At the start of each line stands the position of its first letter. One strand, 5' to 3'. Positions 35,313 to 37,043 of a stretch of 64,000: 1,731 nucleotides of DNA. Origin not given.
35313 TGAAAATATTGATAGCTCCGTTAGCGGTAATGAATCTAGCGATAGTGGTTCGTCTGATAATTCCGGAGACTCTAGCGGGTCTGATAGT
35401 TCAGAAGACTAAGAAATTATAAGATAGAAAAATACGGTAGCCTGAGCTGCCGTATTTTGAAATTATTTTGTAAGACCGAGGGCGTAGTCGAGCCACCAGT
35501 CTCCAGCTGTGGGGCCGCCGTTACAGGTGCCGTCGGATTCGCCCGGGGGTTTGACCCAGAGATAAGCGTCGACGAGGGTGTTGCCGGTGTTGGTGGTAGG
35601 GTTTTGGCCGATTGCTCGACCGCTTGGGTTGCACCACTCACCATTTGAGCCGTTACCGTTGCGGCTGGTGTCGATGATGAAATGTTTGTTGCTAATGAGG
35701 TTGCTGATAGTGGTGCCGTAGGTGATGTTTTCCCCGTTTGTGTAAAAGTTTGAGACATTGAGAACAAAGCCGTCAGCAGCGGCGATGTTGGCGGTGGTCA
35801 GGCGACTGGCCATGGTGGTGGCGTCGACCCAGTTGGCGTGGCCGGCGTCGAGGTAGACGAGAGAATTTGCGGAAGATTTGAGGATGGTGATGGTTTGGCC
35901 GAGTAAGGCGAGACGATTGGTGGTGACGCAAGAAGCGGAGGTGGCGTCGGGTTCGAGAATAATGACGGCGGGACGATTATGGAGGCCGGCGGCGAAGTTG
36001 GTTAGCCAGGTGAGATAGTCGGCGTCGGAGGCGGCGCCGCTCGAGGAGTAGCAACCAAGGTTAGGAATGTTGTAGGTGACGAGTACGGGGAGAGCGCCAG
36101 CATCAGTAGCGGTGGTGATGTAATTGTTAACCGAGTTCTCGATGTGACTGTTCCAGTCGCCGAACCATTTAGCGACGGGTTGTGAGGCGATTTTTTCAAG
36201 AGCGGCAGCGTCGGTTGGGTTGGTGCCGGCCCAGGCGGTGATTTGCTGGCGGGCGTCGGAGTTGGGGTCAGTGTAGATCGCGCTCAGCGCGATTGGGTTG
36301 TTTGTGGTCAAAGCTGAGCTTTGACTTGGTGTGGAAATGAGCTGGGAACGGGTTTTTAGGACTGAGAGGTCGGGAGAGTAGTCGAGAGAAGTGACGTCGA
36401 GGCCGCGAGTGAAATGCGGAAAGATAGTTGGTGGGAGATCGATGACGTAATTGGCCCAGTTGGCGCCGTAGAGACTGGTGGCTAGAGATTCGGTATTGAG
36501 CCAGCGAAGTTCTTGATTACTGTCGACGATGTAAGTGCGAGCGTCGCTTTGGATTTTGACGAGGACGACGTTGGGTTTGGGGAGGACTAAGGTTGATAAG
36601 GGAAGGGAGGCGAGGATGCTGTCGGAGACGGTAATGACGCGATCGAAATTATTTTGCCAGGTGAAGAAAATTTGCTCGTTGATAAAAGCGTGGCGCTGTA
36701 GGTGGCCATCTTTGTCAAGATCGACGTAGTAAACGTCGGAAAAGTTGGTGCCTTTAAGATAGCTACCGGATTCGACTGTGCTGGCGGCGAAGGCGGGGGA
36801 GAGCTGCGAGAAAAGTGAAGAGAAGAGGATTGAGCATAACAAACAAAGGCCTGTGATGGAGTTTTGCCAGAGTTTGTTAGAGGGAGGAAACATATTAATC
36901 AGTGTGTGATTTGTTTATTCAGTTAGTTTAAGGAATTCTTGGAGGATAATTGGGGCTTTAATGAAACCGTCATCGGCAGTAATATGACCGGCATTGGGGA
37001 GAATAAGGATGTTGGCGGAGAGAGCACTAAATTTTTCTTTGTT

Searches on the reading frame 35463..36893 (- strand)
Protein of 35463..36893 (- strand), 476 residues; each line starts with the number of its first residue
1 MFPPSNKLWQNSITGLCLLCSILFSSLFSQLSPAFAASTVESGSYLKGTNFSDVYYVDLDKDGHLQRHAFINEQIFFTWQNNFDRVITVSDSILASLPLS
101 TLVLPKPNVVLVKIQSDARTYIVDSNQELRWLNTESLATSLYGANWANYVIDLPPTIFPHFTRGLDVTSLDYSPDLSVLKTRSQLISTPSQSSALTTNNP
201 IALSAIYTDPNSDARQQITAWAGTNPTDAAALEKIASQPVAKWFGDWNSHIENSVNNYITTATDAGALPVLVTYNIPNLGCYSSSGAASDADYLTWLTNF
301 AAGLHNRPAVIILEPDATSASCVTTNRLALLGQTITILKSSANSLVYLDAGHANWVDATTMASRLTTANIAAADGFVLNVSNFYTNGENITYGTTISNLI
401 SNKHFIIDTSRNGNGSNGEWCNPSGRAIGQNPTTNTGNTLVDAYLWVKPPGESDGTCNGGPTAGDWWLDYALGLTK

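Call 15: search_protein_families(library=pfam, proteins=[window:35463-36893:-], max_evalue=0.00001)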
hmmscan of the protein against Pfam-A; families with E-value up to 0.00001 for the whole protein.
window:35463-36893:- (476 aa): 1 family
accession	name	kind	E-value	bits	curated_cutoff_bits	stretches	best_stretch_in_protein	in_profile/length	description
PF01341.22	Glyco_hydro_6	-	3.3e-55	188.5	27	1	220-461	7-301/305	Glycosyl hydrolases family 6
